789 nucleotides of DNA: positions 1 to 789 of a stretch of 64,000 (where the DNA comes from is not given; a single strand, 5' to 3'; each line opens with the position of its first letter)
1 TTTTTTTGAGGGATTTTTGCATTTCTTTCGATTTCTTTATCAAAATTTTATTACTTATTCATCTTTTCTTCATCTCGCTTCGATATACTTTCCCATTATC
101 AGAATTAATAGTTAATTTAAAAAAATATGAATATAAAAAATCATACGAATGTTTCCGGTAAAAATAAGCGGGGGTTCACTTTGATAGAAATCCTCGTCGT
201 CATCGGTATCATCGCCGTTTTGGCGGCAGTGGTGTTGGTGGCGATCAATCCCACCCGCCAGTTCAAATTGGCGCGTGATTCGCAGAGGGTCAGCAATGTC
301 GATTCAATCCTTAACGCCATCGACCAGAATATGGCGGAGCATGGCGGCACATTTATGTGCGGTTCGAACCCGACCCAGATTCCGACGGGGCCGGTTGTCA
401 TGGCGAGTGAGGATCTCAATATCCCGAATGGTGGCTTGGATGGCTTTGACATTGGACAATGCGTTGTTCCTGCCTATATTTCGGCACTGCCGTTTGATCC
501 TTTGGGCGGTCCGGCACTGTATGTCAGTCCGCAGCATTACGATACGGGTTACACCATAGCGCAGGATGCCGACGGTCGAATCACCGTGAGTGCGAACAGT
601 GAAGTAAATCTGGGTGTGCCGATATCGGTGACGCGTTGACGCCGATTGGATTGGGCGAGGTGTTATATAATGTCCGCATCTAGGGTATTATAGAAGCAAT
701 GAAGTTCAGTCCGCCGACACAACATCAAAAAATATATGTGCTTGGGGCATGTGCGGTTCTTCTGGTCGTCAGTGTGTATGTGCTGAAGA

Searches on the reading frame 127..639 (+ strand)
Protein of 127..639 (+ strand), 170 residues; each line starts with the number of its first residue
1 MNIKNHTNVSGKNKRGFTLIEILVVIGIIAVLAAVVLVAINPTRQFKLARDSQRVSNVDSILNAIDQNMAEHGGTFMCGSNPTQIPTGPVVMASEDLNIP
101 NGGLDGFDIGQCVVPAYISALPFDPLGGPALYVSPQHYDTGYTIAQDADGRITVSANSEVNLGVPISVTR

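Call 68: find_encoding_contigs(protein=window:127-639:+, flank=10000, max_places=1)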
Protein window:127-639:+ (170 aa): 3 contigs read that carry it; 1 place shown.
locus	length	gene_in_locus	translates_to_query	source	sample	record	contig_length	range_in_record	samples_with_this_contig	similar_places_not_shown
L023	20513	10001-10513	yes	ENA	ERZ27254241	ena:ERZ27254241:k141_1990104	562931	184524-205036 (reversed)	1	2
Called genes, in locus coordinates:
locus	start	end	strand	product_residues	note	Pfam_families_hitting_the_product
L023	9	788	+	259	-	PF01509:TruB_N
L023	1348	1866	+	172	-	PF13310:Virulence_RhuM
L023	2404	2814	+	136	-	-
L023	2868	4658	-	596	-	PF00009:GTP_EFTU, PF01926:MMR_HSR1, PF22042:EF-G_D2, PF03144:GTP_EFTU_D2, PF00679:EFG_C, PF21018:BipA_C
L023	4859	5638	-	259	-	PF00406:ADK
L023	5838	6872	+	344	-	PF00437:T2SSE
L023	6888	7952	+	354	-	PF00482:T2SSF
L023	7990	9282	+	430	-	PF08309:LVIVD (faint)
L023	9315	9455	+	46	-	-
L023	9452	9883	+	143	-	-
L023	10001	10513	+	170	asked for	PF07963:N_methyl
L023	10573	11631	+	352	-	PF00768:Peptidase_S11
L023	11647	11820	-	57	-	-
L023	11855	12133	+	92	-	-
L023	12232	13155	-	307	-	PF18914:DUF5666 (faint)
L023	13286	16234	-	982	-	PF18657:YDG, PF02494:HYR (weak)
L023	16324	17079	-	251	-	PF08447:PAS_3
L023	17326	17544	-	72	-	PF18893:DUF5652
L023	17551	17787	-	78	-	-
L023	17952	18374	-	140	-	PF07681:DoxX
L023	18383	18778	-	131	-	PF00173:Cyt-b5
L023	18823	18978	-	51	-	-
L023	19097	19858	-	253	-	PF07826:IMP_cyclohyd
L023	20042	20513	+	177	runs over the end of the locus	-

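Call 79: find_homologous_proteins(query=L023:2868-4658:-, max_evalue=1e-50)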
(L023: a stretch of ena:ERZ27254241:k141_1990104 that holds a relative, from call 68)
Query L023:2868-4658:- (596 aa): 8000 proteins with E <= 1e-50 among 8000 candidates; the best 120 are listed.
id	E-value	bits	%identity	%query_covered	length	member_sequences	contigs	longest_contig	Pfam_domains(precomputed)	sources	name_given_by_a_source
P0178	0.0e+0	1312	99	100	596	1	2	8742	PF21018.3,PF01926.30,PF00679.31,PF00009.34,PF03144.32,PF22042.3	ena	-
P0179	0.0e+0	1310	99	100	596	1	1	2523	PF21018.3,PF01926.30,PF00679.31,PF00009.34,PF03144.32,PF22042.3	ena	-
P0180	0.0e+0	1309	99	100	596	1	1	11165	PF21018.3,PF01926.30,PF00679.31,PF00009.34,PF03144.32,PF22042.3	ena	-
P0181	0.0e+0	1307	99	100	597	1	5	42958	PF21018.3,PF01926.30,PF00679.31,PF00009.34,PF03144.32,PF22042.3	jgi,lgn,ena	-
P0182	0.0e+0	1307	98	100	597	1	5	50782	PF21018.3,PF01926.30,PF00679.31,PF00009.34,PF03144.32,PF22042.3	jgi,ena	-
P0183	0.0e+0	1295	100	98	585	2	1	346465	PF21018.3,PF01926.30,PF00679.31,PF00009.34,PF03144.32,PF22042.3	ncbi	-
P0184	0.0e+0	1291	97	100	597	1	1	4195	PF21018.3,PF01926.30,PF00679.31,PF00009.34,PF03144.32,PF22042.3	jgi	jgi:GTP-binding protein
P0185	0.0e+0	1277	96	100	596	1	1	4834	PF21018.3,PF01926.30,PF00679.31,PF00009.34,PF03144.32,PF22042.3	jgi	jgi:GTP-binding protein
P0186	0.0e+0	1274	96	100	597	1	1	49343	PF21018.3,PF01926.30,PF00679.31,PF00009.34,PF03144.32,PF22042.3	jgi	jgi:GTP-binding protein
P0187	0.0e+0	1173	87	100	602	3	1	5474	PF21018.3,PF01926.30,PF00679.31,PF00009.34,PF03144.32,PF22042.3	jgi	jgi:GTP-binding protein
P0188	0.0e+0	1165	85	100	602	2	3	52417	PF21018.3,PF01926.30,PF00679.31,PF00009.34,PF03144.32,PF22042.3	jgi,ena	jgi:GTP-binding protein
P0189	0.0e+0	1160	86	100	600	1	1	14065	PF21018.3,PF01926.30,PF00679.31,PF00009.34,PF03144.32,PF22042.3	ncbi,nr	ncbi:MAG: translational GTPase TypA [Patescibacteria group bacterium]|nr:translational GTPase TypA [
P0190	0.0e+0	1154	85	100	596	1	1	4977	PF21018.3,PF01926.30,PF00679.31,PF00009.34,PF03144.32,PF22042.3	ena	-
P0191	0.0e+0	1151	86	100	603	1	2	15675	PF21018.3,PF01926.30,PF00679.31,PF00009.34,PF03144.32,PF22042.3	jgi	jgi:GTP-binding protein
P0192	0.0e+0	1150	85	100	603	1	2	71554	PF21018.3,PF01926.30,PF00679.31,PF00009.34,PF03144.32,PF22042.3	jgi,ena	-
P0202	0.0e+0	1124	84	100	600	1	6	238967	PF21018.3,PF01926.30,PF00679.31,PF00009.34,PF03144.32,PF22042.3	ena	-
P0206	0.0e+0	1119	83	100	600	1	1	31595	PF21018.3,PF01926.30,PF00679.31,PF00009.34,PF03144.32,PF22042.3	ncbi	-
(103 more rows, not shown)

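Call 80: find_encoding_contigs(protein=P0202, flank=10000, max_places=1)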
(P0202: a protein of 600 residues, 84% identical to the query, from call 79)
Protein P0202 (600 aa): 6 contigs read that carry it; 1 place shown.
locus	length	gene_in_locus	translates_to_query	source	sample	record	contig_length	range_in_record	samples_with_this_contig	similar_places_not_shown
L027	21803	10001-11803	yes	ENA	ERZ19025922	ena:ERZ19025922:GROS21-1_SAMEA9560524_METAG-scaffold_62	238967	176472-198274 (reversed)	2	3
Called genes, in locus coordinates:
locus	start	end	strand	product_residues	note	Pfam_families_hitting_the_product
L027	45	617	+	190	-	-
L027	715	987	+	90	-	PF01016:Ribosomal_L27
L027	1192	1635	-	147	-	PF01281:Ribosomal_L9_N, PF03948:Ribosomal_L9_C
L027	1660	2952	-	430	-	PF00595:PDZ, PF13180:PDZ_2, PF17820:PDZ_6, PF03572:Peptidase_S41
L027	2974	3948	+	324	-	PF01544:CorA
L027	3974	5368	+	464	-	PF00133:tRNA-synt_1 (faint), PF01921:tRNA-synt_1f (faint), PF01406:tRNA-synt_1e, PF09334:tRNA-synt_1g (weak), PF23493:CysS_C (weak)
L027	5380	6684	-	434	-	PF08309:LVIVD (faint)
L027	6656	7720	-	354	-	PF00482:T2SSF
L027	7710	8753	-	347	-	PF00437:T2SSE, PF13401:AAA_22 (weak)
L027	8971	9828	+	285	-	-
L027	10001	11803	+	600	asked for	PF00009:GTP_EFTU, PF01926:MMR_HSR1, PF22042:EF-G_D2, PF03144:GTP_EFTU_D2, PF00679:EFG_C, PF21018:BipA_C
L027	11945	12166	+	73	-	-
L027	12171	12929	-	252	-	PF01509:TruB_N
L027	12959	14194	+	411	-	PF13393:tRNA-synt_His, PF00587:tRNA-synt_2b, PF13393:tRNA-synt_His, PF03129:HGTP_anticodon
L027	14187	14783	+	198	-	PF13482:RNase_H_2, PF10108:DNA_pol_B_exo2 (faint)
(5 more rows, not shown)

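Call 81: find_encoding_contigs(protein=P0206, flank=10000, max_places=1)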
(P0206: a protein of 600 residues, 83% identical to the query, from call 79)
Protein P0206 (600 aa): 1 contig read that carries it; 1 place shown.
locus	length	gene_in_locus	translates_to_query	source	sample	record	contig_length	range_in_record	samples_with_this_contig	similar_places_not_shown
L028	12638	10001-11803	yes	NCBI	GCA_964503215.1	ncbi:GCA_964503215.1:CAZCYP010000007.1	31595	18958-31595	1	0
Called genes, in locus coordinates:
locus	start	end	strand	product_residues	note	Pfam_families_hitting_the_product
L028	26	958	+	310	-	PF03724:META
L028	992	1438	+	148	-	PF04224:DUF417 (faint)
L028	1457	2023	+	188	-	PF04307:YdjM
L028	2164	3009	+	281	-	PF00413:Peptidase_M10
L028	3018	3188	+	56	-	-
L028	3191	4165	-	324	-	PF00768:Peptidase_S11, PF13354:Beta-lactamase2 (weak)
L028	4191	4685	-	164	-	PF07963:N_methyl (weak)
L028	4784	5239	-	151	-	-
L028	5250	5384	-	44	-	-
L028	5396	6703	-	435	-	PF08309:LVIVD (faint)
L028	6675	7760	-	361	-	PF00482:T2SSF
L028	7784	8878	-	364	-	PF00437:T2SSE, PF13401:AAA_22 (weak)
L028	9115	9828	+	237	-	PF00406:ADK, PF13207:AAA_17, PF13671:AAA_33 (weak)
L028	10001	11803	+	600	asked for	PF00009:GTP_EFTU, PF01926:MMR_HSR1, PF22042:EF-G_D2, PF03144:GTP_EFTU_D2, PF00679:EFG_C, PF21018:BipA_C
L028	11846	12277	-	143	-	-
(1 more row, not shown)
